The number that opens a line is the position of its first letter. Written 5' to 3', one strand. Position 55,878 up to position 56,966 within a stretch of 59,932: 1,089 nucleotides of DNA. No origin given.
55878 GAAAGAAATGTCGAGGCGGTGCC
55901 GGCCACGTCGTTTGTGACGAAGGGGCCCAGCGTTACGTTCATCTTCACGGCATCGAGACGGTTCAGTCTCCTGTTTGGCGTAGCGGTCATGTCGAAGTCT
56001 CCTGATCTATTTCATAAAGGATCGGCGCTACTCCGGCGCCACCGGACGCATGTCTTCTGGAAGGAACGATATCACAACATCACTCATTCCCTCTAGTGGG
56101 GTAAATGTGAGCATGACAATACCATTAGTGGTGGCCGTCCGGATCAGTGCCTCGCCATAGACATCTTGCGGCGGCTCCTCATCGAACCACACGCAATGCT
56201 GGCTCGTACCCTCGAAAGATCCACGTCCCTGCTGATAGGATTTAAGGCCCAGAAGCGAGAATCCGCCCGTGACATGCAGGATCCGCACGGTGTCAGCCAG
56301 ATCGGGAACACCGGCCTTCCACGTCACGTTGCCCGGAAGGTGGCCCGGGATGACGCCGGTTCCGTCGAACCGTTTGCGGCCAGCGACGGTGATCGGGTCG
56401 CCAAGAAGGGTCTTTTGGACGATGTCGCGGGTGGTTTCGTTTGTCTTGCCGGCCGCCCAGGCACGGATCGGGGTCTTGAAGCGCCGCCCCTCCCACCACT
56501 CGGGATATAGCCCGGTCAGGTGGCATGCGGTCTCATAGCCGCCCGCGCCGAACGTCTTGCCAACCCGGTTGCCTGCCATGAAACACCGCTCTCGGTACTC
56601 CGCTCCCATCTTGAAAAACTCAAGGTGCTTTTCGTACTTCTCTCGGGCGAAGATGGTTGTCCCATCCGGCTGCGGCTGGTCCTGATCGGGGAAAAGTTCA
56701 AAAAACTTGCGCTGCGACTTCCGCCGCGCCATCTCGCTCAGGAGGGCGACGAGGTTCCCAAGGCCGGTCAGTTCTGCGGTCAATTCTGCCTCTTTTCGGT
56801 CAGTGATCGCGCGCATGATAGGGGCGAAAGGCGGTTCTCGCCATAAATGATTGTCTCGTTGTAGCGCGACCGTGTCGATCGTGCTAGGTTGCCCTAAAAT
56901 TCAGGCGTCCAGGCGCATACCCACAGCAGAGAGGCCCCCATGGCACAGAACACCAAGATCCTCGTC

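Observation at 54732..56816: terL is split into separate ATPase and nuclease genes by an unrelated 152-aa ORF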

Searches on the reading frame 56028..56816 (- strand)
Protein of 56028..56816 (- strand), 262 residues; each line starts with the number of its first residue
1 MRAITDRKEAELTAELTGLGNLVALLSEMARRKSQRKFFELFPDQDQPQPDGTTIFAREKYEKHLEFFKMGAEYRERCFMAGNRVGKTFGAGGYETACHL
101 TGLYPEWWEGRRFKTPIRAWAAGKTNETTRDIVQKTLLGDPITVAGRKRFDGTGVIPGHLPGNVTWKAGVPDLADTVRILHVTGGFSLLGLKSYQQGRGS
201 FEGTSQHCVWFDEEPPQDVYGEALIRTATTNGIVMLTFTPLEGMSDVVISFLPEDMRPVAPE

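Call 3: search_protein_families(library=pfam, proteins=[window:56028-56816:-], max_evalue=1)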
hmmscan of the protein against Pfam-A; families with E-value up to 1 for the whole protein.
window:56028-56816:- (262 aa): 1 family
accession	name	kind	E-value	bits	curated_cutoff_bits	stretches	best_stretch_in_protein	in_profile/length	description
PF03237.21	Terminase_6N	-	5.1e-14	52.9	22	1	78-255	1-153/215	Terminase large subunit, T4likevirus-type, N-terminal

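Call 4: search_protein_families(library=phrogs, proteins=[window:56028-56816:-], max_evalue=0.1)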
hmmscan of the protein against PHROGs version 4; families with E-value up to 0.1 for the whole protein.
window:56028-56816:- (262 aa): 2 families
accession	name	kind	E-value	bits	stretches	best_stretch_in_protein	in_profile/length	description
phrog_31467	-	unknown function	4.4e-87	292.8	1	22-253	12-233/261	-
phrog_2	-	head and packaging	3.9e-09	36.8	1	59-240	265-402/807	terminase large subunit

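Call 7: search_dna_similar(query=window:56028-56816:-, collection=phages, mode=protein, max_rows=30)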
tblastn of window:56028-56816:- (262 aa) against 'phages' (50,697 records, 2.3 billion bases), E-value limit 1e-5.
Records with a match: 418; places in all: 421; records where one place covers at least 80% of the query: 169.
Best place of each record, by identity: <60% 418.
By first word of the organism name: Pseudomonas 110; Escherichia 101; Salmonella 97; Vibrio 18; Aeromonas 11; Caudoviricetes 10; Proteus 10; Enterobacteria 9; Arthrobacter 8; Cronobacter 6; and 20 more.
By host as written in the record: Escherichia coli 62; Pseudomonas aeruginosa 39; - 33; Salmonella enterica subsp. enterica serovar Typhimurium 21; Salmonella sp. 17; Pseudomonas aeruginosa PAO1 16; Salmonella enterica 11; Aeromonas hydrophila 9; and 123 more.
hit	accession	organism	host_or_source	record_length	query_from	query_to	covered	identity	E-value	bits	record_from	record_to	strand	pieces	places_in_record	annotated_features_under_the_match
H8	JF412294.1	EBPR podovirus 1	-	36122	22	262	92%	51.2%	2e-66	228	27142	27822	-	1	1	gp39: TerL | gp40: TerS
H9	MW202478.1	Caudoviricetes sp.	Manatee Spring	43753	30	254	86%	54.0%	2e-72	246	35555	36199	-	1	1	large terminase protein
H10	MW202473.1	Caudoviricetes sp.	Manatee Spring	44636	25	254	88%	48.1%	1e-65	226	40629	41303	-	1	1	large terminase protein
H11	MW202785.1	Caudoviricetes sp.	Manatee Spring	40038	38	260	85%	49.3%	6e-58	204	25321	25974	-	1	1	large terminase protein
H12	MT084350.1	Xylella phage Xfas53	Xylella fastidiosa subsp. multiplex ...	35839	22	255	89%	46.0%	2e-49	179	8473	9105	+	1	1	putative DNA packaging protein | hypothetical protein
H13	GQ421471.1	Xylella phage Xfas53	Xylella fastidiosa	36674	22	254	89%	46.2%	3e-49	179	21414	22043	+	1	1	terL: TerL | gp30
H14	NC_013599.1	Xylella phage Xfas53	Xylella fastidiosa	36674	22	254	89%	46.2%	3e-49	179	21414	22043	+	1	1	terL: terminase family protein | DUF5681 domain-containing protein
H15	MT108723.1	Pseudomonas phage Epa1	Pseudomonas sp.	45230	1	258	98%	41.1%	3e-46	171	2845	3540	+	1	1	terminase | lysozyme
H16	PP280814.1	Pseudomonas phage KG853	Pseudomonas aeruginosa ATCC 27853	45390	1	258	98%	40.7%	7e-47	172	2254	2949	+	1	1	hypothetical protein | endolysin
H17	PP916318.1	Pseudomonas phage vB_PaeP_HTN1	Pseudomonas aeruginosa AMT 0166-2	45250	1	258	98%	39.9%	1e-45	168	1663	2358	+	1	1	terminase | glycoside hydrolase family protein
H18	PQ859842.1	Pseudomonas phage CP-p-PA-21011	Pseudomonas aeruginosa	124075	1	258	98%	39.9%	1e-45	168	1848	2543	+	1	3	hypothetical protein | endolysin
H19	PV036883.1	Pseudomonas phage WRAIR_EPa87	Pseudomonas aeruginosa strain MRSN8130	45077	1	258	98%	39.9%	2e-45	168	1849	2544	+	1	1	hypothetical protein | endolysin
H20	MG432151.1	Pseudomonas phage Delta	Pseudomonas aeruginosa PA-4U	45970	1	258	98%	39.9%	7e-45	166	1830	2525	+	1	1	terminase large subunit | lysozyme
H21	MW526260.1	Pseudomonas phage PhL_UNISO_PA-DSM_ph0041x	Pseudomonas aeruginosa DSM 19880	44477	1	258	98%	39.9%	2e-44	165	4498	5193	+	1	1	putative TerL | putative tail protein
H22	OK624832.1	Xanthomonas phage DES1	Xanthomonas sp.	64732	14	251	90%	43.3%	2e-31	186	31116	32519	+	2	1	hypothetical protein | large terminase protein | terminase family protein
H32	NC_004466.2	Pseudomonas phage PaP3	-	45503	1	258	98%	39.5%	2e-44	165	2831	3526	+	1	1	orf3: terminase large subunit | orf2: glycoside hydrolase family protein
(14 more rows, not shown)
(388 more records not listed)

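Call 9: get_annotated_region(hit=H8, flank=3000)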
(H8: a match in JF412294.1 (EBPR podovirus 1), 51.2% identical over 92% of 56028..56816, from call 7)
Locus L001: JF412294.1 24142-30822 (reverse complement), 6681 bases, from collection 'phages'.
description: EBPR podovirus 1, partial sequence.
organism: EBPR podovirus 1 (NCBI taxid 1048515)
taxonomy: Viruses; Duplodnaviria; Heunggongvirae; Uroviricota; Caudoviricetes
host: -; source: -; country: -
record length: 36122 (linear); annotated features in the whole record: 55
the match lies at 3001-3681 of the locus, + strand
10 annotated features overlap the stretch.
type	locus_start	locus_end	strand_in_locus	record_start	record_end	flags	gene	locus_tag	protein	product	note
CDS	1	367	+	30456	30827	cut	gp46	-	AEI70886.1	hypothetical protein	EPV1_46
CDS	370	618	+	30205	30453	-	gp45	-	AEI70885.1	hypothetical protein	EPV1_45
CDS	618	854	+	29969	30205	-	gp44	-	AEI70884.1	hypothetical protein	EPV1_44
CDS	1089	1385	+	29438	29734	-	gp43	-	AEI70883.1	H-NS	-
CDS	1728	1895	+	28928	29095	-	gp42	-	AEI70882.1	hypothetical protein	EPV1_42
CDS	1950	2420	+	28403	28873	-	gp41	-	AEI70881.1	hypothetical protein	EPV1_41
CDS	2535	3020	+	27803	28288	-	gp40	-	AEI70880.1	TerS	-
CDS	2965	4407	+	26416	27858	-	gp39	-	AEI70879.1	TerL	-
CDS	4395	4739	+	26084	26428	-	gp38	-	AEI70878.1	hypothetical protein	EPV1_38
CDS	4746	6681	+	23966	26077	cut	gp37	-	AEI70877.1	portal protein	-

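Call 10: get_annotated_region(hit=H22, flank=3000)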
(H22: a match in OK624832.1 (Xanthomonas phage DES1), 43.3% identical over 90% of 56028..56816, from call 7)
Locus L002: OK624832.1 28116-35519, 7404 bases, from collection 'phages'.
description: Xanthomonas phage DES1, complete genome.
organism: Xanthomonas phage DES1 (NCBI taxid 2894399)
taxonomy: Viruses; Duplodnaviria; Heunggongvirae; Uroviricota; Caudoviricetes
host: Xanthomonas sp.; source: wastewater reclamation facility; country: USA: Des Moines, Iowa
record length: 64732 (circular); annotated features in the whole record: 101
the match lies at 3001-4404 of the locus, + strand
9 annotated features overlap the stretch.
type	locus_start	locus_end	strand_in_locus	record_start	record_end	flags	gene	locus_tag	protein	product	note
CDS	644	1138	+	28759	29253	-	-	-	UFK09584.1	HNH endonuclease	-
CDS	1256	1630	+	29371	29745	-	-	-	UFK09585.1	hypothetical protein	-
CDS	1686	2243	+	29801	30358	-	-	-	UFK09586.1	lysozyme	-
CDS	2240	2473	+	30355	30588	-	-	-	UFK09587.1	hypothetical protein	-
CDS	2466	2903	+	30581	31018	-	-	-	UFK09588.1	DNA-packaging protein small subunit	-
CDS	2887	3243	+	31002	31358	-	-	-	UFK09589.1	terminase family protein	-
CDS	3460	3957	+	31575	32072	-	-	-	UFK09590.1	hypothetical protein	-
CDS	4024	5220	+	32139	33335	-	-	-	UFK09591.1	large terminase protein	-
CDS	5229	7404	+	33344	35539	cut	-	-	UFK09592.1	portal protein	-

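Call 21: get_annotated_region(hit=H32, flank=3500)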
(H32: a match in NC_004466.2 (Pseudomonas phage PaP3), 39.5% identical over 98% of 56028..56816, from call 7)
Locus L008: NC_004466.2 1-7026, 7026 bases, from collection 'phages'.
description: Pseudomonas aeruginosa phage PaP3, complete genome.
organism: Pseudomonas phage PaP3 (NCBI taxid 2905964)
taxonomy: Viruses; Duplodnaviria; Heunggongvirae; Uroviricota; Caudoviricetes; Bruynoghevirus; Bruynoghevirus PaP3
host: -; source: -; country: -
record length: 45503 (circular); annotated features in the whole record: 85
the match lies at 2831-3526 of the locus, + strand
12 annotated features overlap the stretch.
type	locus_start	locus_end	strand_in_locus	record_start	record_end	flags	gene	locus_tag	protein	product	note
tRNA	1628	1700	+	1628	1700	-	-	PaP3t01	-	tRNA-Asn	-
tRNA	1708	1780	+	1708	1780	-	-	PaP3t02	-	tRNA-Asp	-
tRNA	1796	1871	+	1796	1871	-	-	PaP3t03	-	tRNA-Tyr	-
tRNA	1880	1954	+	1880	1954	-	-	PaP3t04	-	tRNA-Pro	-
regulatory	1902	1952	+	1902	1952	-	-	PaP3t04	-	promoter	putative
CDS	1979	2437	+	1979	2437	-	orf1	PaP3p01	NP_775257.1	terminase small subunit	-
CDS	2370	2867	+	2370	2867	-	orf2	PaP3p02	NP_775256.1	glycoside hydrolase family protein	similar to lysozyme of Enterobacteria phage T4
CDS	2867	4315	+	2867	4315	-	orf3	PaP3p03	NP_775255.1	terminase large subunit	similar to terminase large subunit of Enterobacteria phage p22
CDS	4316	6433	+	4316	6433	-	orf4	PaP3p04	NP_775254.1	portal protein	putative portal protein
regulatory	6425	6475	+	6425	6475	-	-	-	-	promoter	putative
CDS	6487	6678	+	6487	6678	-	orf5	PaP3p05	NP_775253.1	ORF.05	-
CDS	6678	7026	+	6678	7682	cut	orf6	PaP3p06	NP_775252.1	head scaffolding protein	putative scaffold protein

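Call 22: get_annotated_region(hit=H14, flank=3000)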
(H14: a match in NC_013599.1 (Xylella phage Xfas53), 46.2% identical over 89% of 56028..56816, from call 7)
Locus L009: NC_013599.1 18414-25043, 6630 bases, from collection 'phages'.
description: Xylella phage Xfas53, complete genome.
organism: Xylella phage Xfas53 (NCBI taxid 670252)
taxonomy: Viruses; Duplodnaviria; Heunggongvirae; Uroviricota; Caudoviricetes
host: Xylella fastidiosa; source: -; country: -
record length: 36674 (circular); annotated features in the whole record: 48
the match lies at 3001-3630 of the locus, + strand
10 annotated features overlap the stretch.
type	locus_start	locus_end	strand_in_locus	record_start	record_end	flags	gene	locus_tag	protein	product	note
CDS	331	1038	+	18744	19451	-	-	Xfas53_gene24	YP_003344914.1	anti-termination protein Q-like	-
CDS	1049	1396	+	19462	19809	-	-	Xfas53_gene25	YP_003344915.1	holin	gp25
CDS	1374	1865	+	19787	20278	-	-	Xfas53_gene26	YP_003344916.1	endolysin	gp26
CDS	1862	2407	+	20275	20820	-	-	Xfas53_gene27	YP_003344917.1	Rz-like spanin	gp27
CDS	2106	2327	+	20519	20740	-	-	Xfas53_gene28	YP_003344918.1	Rz1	gp28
CDS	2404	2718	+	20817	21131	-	-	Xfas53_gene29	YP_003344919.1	gp29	-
CDS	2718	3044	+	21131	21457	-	-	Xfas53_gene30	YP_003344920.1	DUF5681 domain-containing protein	conserved phage protein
CDS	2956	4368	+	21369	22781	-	terL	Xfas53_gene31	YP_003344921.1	terminase family protein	gp31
CDS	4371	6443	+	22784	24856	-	-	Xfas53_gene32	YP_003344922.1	portal protein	gp32; similar to Enterobacteria phage P22 gp1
CDS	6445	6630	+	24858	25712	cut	-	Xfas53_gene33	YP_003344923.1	head scaffolding protein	gp33; similar to Enterobacteria phage P22 gp8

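Call 38: find_homologous_proteins(query=window:56031-56816:-, max_evalue=1e-20)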
Query window:56031-56816:- (262 aa): 2793 proteins with E <= 1e-20 among 3596 candidates; the best 120 are listed.
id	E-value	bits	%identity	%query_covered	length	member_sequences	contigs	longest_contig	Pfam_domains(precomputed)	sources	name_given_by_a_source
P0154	9.4e-178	607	100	100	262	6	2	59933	PF03237.22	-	-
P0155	1.5e-131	456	77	94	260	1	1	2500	PF03237.22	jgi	jgi:phage terminase large subunit-like protein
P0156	2.7e-131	455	76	95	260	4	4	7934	PF03237.22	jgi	jgi:phage terminase large subunit-like protein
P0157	1.5e-117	410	70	94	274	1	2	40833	PF03237.22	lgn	-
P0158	5.6e-116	405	71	90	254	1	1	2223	PF03237.22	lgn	-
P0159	1.1e-115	404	69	92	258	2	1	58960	PF03237.22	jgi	jgi:phage terminase large subunit-like protein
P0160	3.6e-114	399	71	89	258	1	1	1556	PF03237.22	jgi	jgi:phage terminase large subunit-like protein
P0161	8.8e-114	397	69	91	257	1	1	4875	PF03237.22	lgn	-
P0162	1.1e-113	397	70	91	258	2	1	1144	PF03237.22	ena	-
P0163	1.5e-113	397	70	96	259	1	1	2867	PF03237.22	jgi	jgi:phage terminase large subunit-like protein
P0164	3.5e-113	395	71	92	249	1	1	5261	PF03237.22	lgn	-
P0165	6.6e-113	395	71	89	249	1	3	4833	PF03237.22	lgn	-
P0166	8.6e-113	394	72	84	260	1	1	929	PF03237.22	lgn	-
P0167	1.7e-112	393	70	90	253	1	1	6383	PF03237.22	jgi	jgi:phage terminase large subunit-like protein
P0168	1.9e-112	393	69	89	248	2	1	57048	PF03237.22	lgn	-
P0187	1.5e-109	384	66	94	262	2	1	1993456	PF03237.22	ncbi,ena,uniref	ncbi:terminase large subunit domain-containing protein [Roseovarius sp.]|uniref:terminase large subu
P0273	6.4e-103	362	66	91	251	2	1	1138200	PF03237.22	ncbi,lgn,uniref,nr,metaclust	ncbi:hypothetical protein ASG43_03400 [Aureimonas sp. Leaf454]|uniref:terminase large subunit domain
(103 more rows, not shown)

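Call 41: find_encoding_contigs(protein=P0159, flank=4000, max_places=2)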
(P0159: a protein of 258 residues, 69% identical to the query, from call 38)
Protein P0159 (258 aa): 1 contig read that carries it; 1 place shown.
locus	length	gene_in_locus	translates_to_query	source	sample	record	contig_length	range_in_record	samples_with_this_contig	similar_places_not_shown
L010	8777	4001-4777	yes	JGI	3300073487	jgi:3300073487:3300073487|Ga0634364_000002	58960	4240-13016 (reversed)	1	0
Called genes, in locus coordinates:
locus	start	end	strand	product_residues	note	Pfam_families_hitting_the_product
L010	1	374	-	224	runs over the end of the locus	-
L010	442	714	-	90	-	-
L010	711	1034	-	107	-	-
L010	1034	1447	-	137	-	-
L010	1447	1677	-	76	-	-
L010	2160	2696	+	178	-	PF20901:Sf6_terminase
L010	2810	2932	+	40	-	-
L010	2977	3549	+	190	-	-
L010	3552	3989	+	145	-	-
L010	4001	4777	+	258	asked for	PF03237:Terminase_6N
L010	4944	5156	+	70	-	-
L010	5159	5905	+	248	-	-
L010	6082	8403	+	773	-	PF23899:SU10_portal (faint)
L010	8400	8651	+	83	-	-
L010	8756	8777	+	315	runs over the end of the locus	-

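Call 42: find_encoding_contigs(protein=P0187, flank=4000, max_places=2)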
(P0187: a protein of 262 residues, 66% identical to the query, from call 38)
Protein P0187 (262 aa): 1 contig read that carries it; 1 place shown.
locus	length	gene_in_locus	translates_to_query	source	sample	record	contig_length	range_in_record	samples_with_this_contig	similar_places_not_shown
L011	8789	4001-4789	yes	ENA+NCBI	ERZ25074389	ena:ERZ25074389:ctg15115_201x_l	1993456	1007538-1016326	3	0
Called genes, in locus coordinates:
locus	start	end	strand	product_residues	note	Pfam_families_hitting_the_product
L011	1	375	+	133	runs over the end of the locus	PF04703:FaeA (weak)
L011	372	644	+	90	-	-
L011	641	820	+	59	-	-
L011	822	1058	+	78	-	-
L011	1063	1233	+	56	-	-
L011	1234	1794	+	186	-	-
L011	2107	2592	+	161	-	-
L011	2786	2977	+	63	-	-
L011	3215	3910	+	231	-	PF02796:HTH_7 (faint), PF20901:Sf6_terminase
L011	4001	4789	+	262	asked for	PF03237:Terminase_6N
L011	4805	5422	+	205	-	-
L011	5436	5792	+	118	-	-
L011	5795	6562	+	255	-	PF17289:Terminase_6C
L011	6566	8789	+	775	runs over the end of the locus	PF23899:SU10_portal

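Call 43: find_encoding_contigs(protein=P0273, flank=4000, max_places=2)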
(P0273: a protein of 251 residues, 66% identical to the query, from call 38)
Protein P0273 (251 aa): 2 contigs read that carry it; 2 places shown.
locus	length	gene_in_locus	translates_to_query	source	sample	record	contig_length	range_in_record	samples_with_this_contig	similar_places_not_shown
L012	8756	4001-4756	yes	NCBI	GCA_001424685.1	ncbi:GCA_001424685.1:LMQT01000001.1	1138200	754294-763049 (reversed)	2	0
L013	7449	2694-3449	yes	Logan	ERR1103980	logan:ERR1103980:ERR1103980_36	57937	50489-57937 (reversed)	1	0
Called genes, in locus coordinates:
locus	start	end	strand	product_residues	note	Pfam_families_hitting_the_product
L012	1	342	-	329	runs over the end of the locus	PF00085:Thioredoxin, PF13098:Thioredoxin_2 (weak), PF14559:TPR_19, PF14561:TPR_20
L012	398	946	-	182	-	PF04073:tRNA_edit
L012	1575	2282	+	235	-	-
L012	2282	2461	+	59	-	-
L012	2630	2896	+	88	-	-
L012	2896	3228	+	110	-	-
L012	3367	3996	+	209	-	PF03592:Terminase_2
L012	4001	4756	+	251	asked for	PF03237:Terminase_6N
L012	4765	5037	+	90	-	-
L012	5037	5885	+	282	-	-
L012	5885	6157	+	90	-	-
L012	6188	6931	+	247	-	-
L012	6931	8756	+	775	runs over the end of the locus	PF23899:SU10_portal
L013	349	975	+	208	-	-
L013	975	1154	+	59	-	-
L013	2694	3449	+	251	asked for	PF03237:Terminase_6N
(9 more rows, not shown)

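Call 45: find_related_loci(query=A4, collection=viral_contigs, flank=6000)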
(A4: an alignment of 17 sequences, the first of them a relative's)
Query A4 (262 aa) in viral_contigs; peptide patterns used: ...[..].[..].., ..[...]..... (x = any residue, [..] = any of these).
600 stretches matched a pattern (row limit reached: there are more); 585 encode a relative of the query (tblastn E <= 1e-3); the best 80 are kept; 80 distinct loci.
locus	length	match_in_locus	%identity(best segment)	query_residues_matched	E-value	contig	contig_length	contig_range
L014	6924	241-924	64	21-257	2e-99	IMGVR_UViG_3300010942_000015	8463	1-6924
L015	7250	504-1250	61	21-258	2e-98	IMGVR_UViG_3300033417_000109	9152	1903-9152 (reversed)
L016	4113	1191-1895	64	22-253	1e-97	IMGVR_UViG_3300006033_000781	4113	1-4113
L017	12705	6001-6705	60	23-257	2e-94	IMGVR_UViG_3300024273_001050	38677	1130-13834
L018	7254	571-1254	61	22-257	2e-94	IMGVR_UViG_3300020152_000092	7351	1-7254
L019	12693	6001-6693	62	21-251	5e-94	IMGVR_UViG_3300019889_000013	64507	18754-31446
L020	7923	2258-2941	61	22-257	3e-94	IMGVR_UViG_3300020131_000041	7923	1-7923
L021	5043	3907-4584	62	35-254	2e-91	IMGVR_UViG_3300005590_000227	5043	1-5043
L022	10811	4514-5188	62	22-254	3e-90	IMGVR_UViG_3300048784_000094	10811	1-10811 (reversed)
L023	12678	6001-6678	57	24-253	5e-85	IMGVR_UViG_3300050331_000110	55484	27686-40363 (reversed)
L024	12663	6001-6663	61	24-252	4e-85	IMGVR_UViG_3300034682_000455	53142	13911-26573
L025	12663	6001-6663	61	24-252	8e-85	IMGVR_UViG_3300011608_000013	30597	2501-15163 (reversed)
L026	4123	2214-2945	56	19-258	2e-84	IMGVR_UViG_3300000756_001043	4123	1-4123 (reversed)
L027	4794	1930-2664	53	1-255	5e-80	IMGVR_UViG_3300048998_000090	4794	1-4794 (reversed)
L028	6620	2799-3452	56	21-253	1e-78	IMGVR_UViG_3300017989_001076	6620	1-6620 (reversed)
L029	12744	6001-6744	54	6-257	7e-78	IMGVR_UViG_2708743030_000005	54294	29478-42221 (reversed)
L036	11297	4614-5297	50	12-254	2e-72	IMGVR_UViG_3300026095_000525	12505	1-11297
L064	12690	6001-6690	50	4-252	2e-67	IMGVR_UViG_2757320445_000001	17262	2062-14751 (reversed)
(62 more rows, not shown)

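Call 49: search_solved_structures(query=A5, max_evalue=0.1, show_alignments=3)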
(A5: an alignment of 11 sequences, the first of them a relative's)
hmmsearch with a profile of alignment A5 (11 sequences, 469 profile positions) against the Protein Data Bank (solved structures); distinct sequences matched with E-value up to 0.1: 4.
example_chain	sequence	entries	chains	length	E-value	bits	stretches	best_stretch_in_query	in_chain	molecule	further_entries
4dkw_A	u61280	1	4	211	3.9e-53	183.9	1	268-447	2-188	Large terminase protein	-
5oe8_A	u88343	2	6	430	4.8e-09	38.6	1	228-440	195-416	Large subunit terminase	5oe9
5oea_A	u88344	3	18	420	8.8e-09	37.7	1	228-439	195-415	Large subunit terminase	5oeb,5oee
7avh_A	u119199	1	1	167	0.075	14.8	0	121-187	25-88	LPXTG cell wall surface protein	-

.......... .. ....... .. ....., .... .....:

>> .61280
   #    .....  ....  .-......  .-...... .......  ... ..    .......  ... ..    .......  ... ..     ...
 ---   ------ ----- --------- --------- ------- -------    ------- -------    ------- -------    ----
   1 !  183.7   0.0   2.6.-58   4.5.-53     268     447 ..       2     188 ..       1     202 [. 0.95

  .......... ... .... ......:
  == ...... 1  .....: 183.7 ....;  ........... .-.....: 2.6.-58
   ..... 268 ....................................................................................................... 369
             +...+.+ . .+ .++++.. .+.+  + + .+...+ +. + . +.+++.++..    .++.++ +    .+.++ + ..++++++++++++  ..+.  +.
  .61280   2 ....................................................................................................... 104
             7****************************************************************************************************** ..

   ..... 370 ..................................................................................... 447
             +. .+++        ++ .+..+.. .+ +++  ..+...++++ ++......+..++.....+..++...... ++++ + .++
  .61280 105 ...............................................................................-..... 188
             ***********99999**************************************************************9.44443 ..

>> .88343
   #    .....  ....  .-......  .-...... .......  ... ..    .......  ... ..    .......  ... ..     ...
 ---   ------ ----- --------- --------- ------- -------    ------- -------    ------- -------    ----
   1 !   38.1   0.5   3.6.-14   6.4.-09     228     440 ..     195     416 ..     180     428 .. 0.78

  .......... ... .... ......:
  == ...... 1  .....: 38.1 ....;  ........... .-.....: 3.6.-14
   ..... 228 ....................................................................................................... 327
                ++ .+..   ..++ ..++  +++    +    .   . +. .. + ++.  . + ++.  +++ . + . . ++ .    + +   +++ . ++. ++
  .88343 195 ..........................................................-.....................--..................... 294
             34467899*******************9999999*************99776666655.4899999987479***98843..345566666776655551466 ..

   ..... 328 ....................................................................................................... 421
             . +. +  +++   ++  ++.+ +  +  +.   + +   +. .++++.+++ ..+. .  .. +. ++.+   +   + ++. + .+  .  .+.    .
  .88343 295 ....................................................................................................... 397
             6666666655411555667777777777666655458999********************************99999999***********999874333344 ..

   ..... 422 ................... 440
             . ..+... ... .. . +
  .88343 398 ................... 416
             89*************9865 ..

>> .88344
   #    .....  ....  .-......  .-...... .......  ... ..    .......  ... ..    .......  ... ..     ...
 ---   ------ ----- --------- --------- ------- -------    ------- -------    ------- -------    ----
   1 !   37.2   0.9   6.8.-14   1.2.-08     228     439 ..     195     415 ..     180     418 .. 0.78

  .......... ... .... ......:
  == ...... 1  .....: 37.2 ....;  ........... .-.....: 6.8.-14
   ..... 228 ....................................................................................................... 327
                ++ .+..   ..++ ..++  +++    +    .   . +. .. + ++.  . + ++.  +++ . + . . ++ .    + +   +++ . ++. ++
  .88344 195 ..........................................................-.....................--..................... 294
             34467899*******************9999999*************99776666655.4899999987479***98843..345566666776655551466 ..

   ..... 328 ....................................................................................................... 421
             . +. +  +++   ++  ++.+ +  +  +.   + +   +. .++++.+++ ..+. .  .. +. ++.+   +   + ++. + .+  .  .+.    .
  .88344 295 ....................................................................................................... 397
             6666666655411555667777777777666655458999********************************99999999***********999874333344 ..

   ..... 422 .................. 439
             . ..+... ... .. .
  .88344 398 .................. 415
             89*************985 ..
